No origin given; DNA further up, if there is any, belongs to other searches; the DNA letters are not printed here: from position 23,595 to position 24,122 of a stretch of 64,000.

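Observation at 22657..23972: FocA-like formate channel fused to a novel N-terminal four-cysteine domain, followed by a free-standing paralog of that domain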

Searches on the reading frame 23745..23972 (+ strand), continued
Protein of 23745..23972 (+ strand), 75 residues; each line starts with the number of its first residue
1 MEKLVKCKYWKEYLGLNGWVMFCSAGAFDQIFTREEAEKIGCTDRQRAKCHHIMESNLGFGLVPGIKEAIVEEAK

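Call 43: find_related_loci(query=A1, collection=genome_contigs, flank=10000)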
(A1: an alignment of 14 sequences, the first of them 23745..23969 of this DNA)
Query A1 (75 aa) in genome_contigs; peptide patterns used: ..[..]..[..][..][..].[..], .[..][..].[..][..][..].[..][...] (x = any residue, [..] = any of these).
81 stretches matched a pattern; 55 encode a relative of the query (tblastn E <= 1e-3); 54 distinct loci.
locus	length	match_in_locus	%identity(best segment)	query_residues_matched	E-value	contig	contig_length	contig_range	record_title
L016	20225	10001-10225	73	1-75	2e-36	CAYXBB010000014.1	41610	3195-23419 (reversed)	MAG TPA_asm: uncultured Syntrophomonadaceae bacterium isolate binchicken_co39_253 genome assembly, contig: NODE_2204_len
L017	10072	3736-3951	65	1-72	2e-31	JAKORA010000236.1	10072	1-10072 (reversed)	MAG: Bacillota bacterium isolate all_maxbin.237 k201_1193128, whole genome shotgun sequence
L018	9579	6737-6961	64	1-75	2e-31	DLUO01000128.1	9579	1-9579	MAG TPA_asm: Bacillota bacterium isolate UBA9862 contig_19433, whole genome shotgun sequence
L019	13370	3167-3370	75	1-68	3e-31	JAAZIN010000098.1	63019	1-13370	MAG: Bacillota bacterium isolate AS20ysBPTH_152 65381_AS20, whole genome shotgun sequence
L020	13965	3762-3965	65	1-68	3e-30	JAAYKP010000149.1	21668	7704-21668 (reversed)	MAG: Bacillota bacterium isolate AS10tlH2TH_59 276818_AS10, whole genome shotgun sequence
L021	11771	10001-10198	73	1-66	1e-29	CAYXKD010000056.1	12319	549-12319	MAG TPA_asm: uncultured Syntrophomonadaceae bacterium isolate binchicken_co39_259 genome assembly, contig: NODE_12276_le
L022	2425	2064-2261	71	1-66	2e-29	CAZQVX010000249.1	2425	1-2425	MAG TPA_asm: uncultured Syntrophomonadaceae bacterium isolate binchicken_co39_611 genome assembly, contig: NODE_84767_le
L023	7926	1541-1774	64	1-75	7e-29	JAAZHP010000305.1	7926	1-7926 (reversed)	MAG: Bacillota bacterium isolate AS15tlH2ME_45 190786_AS15, whole genome shotgun sequence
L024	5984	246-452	68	1-69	8e-29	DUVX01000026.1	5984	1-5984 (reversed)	MAG TPA_asm: Bacillota bacterium isolate AS08sgBPME_77 37186_AS08, whole genome shotgun sequence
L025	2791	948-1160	70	1-73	3e-28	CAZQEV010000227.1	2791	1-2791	MAG TPA_asm: uncultured Syntrophomonadaceae bacterium isolate binchicken_co39_384 genome assembly, contig: NODE_70918_le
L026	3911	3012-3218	65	1-69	3e-28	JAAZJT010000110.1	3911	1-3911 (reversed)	MAG: Bacillota bacterium isolate AS21ysBPME_335 149097_AS21, whole genome shotgun sequence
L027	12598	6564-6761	68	1-66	3e-28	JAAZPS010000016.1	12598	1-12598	MAG: Bacillota bacterium isolate AS4KglBPMA_3 583_AS4K, whole genome shotgun sequence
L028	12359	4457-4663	70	1-69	2e-28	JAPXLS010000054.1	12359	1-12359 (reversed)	MAG: Bacillota bacterium isolate binned_ad_5.22 NODE_5386_length_12359_cov_2.441465, whole genome shotgun sequence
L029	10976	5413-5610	70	1-66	5e-28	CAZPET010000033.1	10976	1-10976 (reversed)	MAG TPA_asm: uncultured Syntrophomonadaceae bacterium isolate binchicken_co88_589 genome assembly, contig: NODE_9907_len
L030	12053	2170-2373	66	1-68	6e-28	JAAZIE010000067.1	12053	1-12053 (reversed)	MAG: Bacillota bacterium isolate AS19jrsBPTG_13 5692_AS19, whole genome shotgun sequence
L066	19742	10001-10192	39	6-69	3e-12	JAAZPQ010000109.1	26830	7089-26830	MAG: Bacillota bacterium isolate AS4GglBPBL_6 6515_AS4G, whole genome shotgun sequence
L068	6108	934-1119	40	7-68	2e-11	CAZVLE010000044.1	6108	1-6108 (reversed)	MAG TPA_asm: uncultured Syntrophomonadaceae bacterium isolate SRP067234_co1_287 genome assembly, contig: k99_163435, who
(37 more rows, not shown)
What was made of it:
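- Tried and rejected: The closer alignment A1 worked (call 43).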

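Call 46: find_homologous_proteins(query=A2, max_evalue=0.001)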
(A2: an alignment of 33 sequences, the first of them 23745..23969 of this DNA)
Query A2 (33 sequences) (75 aa, profile of the alignment): 30 proteins with E <= 0.001 among 484 candidates.
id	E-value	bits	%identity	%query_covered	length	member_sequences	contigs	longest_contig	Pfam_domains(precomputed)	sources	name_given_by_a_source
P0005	4.2e-25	105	73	88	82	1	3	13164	-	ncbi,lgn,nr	ncbi:MAG: hypothetical protein GX878_05745 [Firmicutes bacterium]|nr:hypothetical protein [Bacillota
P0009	5.3e-25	105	57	100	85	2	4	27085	-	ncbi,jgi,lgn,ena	-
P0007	8.3e-25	104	68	97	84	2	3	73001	-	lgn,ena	-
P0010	9.8e-25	104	68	92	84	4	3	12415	-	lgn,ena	-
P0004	1.1e-24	104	75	91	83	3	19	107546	-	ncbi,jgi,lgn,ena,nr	ncbi:MAG: hypothetical protein GX890_05810 [Firmicutes bacterium]|jgi:hypothetical protein|nr:hypoth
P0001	1.5e-24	103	100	100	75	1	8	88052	-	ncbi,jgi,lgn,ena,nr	ncbi:MAG: hypothetical protein GX973_06570 [Firmicutes bacterium]|nr:hypothetical protein [Bacillota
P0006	1.5e-24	103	72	91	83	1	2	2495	-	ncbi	ncbi:MAG: hypothetical protein WAQ10_01485 [Dethiobacteria bacterium]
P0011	1.5e-24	103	57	100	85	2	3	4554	-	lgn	-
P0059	2.5e-24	103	68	88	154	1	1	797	PF12728.14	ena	-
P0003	3.1e-24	102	73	100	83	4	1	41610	-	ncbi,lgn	-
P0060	3.4e-24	102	67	88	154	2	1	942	PF12728.14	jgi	jgi:excisionase family DNA binding protein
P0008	3.8e-24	102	64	100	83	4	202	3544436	-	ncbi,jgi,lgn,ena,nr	ncbi:MAG TPA: hypothetical protein PKV91_08685 [Bacillota bacterium]|jgi:hypothetical protein|nr:hyp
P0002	6.3e-24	101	79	100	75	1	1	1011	-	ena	-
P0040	1.6e-23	100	32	79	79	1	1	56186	-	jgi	-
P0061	2.3e-23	100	64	92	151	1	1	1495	PF12728.14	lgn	-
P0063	2.3e-22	96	39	79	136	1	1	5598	-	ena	-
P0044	7.3e-20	88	33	85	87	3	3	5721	-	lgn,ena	-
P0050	2.0e-19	87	34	77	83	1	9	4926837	-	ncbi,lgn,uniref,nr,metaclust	ncbi:hypothetical protein Desaci_2414 [Desulfosporosinus acidiphilus SJ4]|uniref:Uncharacterized pro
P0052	2.1e-19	87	35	84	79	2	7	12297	-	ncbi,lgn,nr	ncbi:MAG: hypothetical protein H5U01_01745 [Clostridia bacterium]|nr:hypothetical protein [Clostridi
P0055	2.8e-19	86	30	85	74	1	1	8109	-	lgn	-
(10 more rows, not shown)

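Call 47: find_encoding_contigs(protein=P0050, flank=7000, max_places=2)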
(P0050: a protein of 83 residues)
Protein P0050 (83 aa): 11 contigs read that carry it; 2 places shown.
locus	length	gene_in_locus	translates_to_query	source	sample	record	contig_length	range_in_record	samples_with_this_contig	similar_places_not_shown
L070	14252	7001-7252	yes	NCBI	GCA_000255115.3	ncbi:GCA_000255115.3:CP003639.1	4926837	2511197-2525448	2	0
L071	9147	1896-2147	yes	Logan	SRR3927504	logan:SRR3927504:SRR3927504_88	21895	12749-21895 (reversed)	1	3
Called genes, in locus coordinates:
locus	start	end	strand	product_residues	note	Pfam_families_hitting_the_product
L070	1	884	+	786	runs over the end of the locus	PF01326:PPDK_N, PF00391:PEP-utilizers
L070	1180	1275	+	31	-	-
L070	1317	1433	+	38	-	-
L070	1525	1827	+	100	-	-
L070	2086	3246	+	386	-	PF01757:Acyl_transf_3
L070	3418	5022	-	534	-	PF05598:DUF772, PF01609:DDE_Tnp_1, PF13751:DDE_Tnp_1_6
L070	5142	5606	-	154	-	PF00877:NLPC_P60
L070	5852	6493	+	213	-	-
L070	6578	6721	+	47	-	-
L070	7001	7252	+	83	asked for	-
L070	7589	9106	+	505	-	PF00392:GntR, PF00155:Aminotran_1_2, PF12897:Asp_aminotransf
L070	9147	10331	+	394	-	PF00155:Aminotran_1_2, PF12897:Asp_aminotransf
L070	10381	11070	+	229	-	PF01177:Asp_Glu_race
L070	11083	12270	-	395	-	PF01757:Acyl_transf_3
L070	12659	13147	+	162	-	PF01047:MarR, PF12802:MarR_2 (weak), PF13463:HTH_27 (weak)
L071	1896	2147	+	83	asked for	-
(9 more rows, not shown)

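Call 48: find_encoding_contigs(protein=P0040, flank=7000, max_places=1)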
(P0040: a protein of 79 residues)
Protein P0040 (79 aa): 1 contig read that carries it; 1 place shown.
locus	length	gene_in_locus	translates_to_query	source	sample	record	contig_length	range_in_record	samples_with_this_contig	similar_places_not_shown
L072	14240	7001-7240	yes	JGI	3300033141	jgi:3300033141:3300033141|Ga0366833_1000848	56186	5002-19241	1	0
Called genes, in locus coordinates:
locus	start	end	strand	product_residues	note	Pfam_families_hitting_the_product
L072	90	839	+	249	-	PF20772:TACO1_YebC_N, PF01709:Transcrip_reg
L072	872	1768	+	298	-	PF00590:TP_methylase, PF23016:RsmI_C (weak)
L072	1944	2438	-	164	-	PF07291:MauE (weak)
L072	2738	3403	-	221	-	PF13529:Peptidase_C39_2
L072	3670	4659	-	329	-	PF26549:Tricorn_N (faint), PF00400:WD40 (faint)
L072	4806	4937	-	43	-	-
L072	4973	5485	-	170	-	-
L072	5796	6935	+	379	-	PF01226:Form_Nir_trans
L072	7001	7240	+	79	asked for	-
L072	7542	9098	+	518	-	-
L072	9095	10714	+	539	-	-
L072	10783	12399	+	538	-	-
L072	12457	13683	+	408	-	PF05977:MFS_3, PF07690:MFS_1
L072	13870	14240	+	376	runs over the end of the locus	PF15632:ATPgrasp_Ter (weak)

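Call 49: find_encoding_contigs(protein=P0052, flank=7000, max_places=2)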
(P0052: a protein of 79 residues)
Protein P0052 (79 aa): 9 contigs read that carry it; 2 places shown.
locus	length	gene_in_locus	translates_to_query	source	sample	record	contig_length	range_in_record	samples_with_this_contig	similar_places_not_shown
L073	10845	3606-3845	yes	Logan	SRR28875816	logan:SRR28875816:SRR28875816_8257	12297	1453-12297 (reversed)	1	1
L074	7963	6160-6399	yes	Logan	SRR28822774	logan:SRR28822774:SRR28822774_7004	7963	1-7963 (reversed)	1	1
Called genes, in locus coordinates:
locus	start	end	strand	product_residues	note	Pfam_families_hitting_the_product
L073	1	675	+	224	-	?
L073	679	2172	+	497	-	PF00072:Response_reg, PF00158:Sigma54_activat, PF14532:Sigma54_activ_2, PF07724:AAA_2 (weak), PF07728:AAA_5 (weak), PF25601:AAA_lid_14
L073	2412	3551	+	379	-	PF01226:Form_Nir_trans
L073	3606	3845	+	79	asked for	-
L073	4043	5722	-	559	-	PF00501:AMP-binding, PF13193:AMP-binding_C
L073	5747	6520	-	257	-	PF00005:ABC_tran, PF13304:AAA_21 (faint)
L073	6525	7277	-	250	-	PF00005:ABC_tran, PF12399:BCA_ABC_TP_C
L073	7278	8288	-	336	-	PF02653:BPD_transp_2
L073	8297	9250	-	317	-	PF02653:BPD_transp_2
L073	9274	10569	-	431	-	PF01094:ANF_receptor, PF13433:Peripla_BP_5 (faint), PF13458:Peripla_BP_6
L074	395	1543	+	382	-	PF00465:Fe-ADH, PF13685:Fe-ADH_2, PF25137:ADH_Fe_C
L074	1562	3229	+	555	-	PF13185:GAF_2, PF01590:GAF, PF13492:GAF_3, PF08448:PAS_4, PF13426:PAS_9, PF00512:HisKA, PF02518:HATPase_c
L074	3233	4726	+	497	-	PF00072:Response_reg, PF00158:Sigma54_activat, PF14532:Sigma54_activ_2, PF07724:AAA_2 (weak), PF07728:AAA_5 (weak), PF25601:AAA_lid_14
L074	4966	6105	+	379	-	PF01226:Form_Nir_trans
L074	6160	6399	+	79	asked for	-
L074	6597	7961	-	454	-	?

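Call 52: find_encoding_contigs(protein=P0055, flank=6000, max_places=1)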
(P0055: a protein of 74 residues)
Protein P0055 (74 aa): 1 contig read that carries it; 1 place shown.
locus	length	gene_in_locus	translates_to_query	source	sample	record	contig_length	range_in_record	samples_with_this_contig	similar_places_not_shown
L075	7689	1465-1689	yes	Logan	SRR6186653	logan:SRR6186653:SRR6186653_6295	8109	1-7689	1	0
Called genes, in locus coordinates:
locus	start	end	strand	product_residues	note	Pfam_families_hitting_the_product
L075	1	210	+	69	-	?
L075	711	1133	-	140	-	PF03965:Penicillinase_R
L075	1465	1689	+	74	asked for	-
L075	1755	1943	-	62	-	PF01361:Tautomerase, PF14552:Tautomerase_2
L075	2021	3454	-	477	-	PF01546:Peptidase_M20, PF07687:M20_dimer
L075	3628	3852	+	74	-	-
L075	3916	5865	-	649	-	PF02730:AFOR_N, PF01314:AFOR_C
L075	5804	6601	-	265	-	PF13484:Fer4_16 (faint), PF12797:Fer4_2 (faint), PF00037:Fer4 (faint), PF12837:Fer4_6 (faint), PF13187:Fer4_9 (faint), PF13237:Fer4_10 (faint), PF12838:Fer4_7 (weak), PF13247:Fer4_11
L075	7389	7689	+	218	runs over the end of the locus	PF01842:ACT, PF13291:ACT_4 (weak), PF22629:ACT_AHAS_ss, PF13710:ACT_5, PF10369:ALS_ss_C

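Call 53: find_encoding_contigs(protein=P0044, flank=6000, max_places=1)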
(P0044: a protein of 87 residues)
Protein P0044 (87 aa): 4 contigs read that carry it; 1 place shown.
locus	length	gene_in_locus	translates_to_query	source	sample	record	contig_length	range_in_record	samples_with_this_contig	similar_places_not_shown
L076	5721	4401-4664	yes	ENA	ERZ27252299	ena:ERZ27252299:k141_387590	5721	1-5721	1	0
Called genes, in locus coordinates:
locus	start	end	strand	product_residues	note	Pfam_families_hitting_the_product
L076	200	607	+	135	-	PF04205:FMN_bind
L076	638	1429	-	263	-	PF13489:Methyltransf_23, PF01209:Ubie_methyltran (weak), PF08241:Methyltransf_11, PF08242:Methyltransf_12, PF13649:Methyltransf_25, PF13847:Methyltransf_31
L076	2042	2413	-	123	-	PF00903:Glyoxalase, PF13669:Glyoxalase_4 (weak)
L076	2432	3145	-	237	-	PF13483:Lactamase_B_3 (weak)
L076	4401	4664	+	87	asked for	-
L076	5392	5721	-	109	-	?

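Call 54: find_encoding_contigs(protein=P0063, flank=6000, max_places=1)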
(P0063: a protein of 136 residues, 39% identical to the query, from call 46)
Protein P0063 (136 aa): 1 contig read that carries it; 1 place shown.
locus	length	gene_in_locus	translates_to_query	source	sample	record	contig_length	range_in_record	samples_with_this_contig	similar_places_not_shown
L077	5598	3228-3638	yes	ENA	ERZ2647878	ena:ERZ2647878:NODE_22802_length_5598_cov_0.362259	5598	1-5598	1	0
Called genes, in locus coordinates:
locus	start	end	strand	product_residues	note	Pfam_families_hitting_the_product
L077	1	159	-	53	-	?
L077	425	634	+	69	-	-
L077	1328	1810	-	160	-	-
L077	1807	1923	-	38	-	-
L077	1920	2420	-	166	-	-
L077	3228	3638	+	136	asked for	-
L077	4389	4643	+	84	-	-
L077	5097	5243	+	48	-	-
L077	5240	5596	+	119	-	?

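Call 59: find_encoding_contigs(protein=P0016, flank=6000, max_places=2)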
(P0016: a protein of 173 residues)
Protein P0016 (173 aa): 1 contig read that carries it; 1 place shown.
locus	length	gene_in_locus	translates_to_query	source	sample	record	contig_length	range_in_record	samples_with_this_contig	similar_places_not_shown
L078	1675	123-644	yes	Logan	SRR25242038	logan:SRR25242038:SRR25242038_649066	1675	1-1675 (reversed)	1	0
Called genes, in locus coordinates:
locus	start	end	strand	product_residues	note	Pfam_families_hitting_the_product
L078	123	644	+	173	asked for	-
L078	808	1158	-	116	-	-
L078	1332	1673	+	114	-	?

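Call 60: find_encoding_contigs(protein=P0041, flank=6000, max_places=2)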
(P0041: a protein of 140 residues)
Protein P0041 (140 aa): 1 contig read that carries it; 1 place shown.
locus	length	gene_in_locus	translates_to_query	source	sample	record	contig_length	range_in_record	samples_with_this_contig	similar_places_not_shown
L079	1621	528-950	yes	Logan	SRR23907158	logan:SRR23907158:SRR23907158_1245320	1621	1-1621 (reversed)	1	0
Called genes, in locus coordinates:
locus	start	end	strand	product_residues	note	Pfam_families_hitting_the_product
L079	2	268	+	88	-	?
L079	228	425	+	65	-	-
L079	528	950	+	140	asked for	PF12844:HTH_19, PF13560:HTH_31, PF01381:HTH_3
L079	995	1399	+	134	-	PF04879:Molybdop_Fe4S4, PF00384:Molybdopterin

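Call 64: fold_search(model_id=the predicted structure, library=pdb)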
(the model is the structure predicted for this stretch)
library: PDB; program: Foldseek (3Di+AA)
matches with E <= 10: 209; with E <= 0.001: 0
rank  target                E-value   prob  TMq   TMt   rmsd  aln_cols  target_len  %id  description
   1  8jiw_BH               7.3e-01  0.12  0.30  0.15   8.2        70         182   10  Atomic structure of wheat ribosome reveals unique features of the plant ribosomes (released 2024-03-27)
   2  5jpq_s                1.0e+00  0.11  0.31  0.14   7.2        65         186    6  Cryo-EM structure of the 90S pre-ribosome (released 2016-07-27)
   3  8auv_O                1.4e+00  0.13  0.31  0.15   7.4        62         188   11  Cryo-EM structure of the plant 40S subunit (released 2023-06-07)
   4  7old_SH               1.5e+00  0.14  0.38  0.16   7.6        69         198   12  Thermophilic eukaryotic 80S ribosome at pe/E (TI)-POST state (released 2022-01-26)
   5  6az1_I                1.8e+00  0.15  0.35  0.15   7.3        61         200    5  Cryo-EM structure of the small subunit of Leishmania ribosome bound to paromomycin (released 2017-12-06)
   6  9m0p_SH               2.0e+00  0.09  0.30  0.14   6.8        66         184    8  Cryo-EM structure of human 80S ribosome in complex with montanine (released 2026-01-14)
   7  3a5w_H                2.0e+00  0.06  0.28  0.10  13.3        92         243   10  Peroxiredoxin (wild type) from Aeropyrum pernix K1 (reduced form) (released 2009-10-27)
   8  2e7g_MODEL_1_A        2.3e+00  0.06  0.24  0.17   7.1        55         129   14  Solution structure of putative ribosome-binding factor A (RbfA) from human mutochondrial precursor (released 2007-07-10)
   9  5c9f_A                2.8e+00  0.06  0.19  0.12   9.7        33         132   30  Crystal structure of a retropepsin-like aspartic protease from Rickettsia conorii (released 2015-10-14)
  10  3a5w_E                2.8e+00  0.06  0.29  0.10  13.4        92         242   10  Peroxiredoxin (wild type) from Aeropyrum pernix K1 (reduced form) (released 2009-10-27)
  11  6krs_A                2.8e+00  0.06  0.28  0.10  13.0        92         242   10  Peroxiredoxin from Aeropyrum pernix K1 (ApPrx) 0Cys W211A mutant (released 2020-07-01)
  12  9kzu_SH               3.2e+00  0.09  0.33  0.16   7.0        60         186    7  Cryo-EM structure of the HCV IRES-dependently initiated CMV-stalled 80S ribosome (non-rotated state) in complexed wit (released 2025-12-03)
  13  7kc1_B                3.2e+00  0.08  0.22  0.12   2.9        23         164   17  Cryo-EM structure of SRR2899884.46167H+MEDI8852L fab in complex with Victoria HA (released 2021-05-12)
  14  6krk_A                3.2e+00  0.05  0.28  0.10  13.0        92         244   10  Peroxiredoxin from Aeropyrum pernix K1 (ApPrx) 0Cys mutant (released 2020-07-01)
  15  8csp_a                3.2e+00  0.05  0.29  0.11   8.3        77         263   10  Human mitochondrial small subunit assembly intermediate (State A) (released 2022-12-14)
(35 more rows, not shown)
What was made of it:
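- On Any described protein domain family, for the 4-Cys domain: Foldseek best E is 0.73 with TM 0.30 (call 64).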
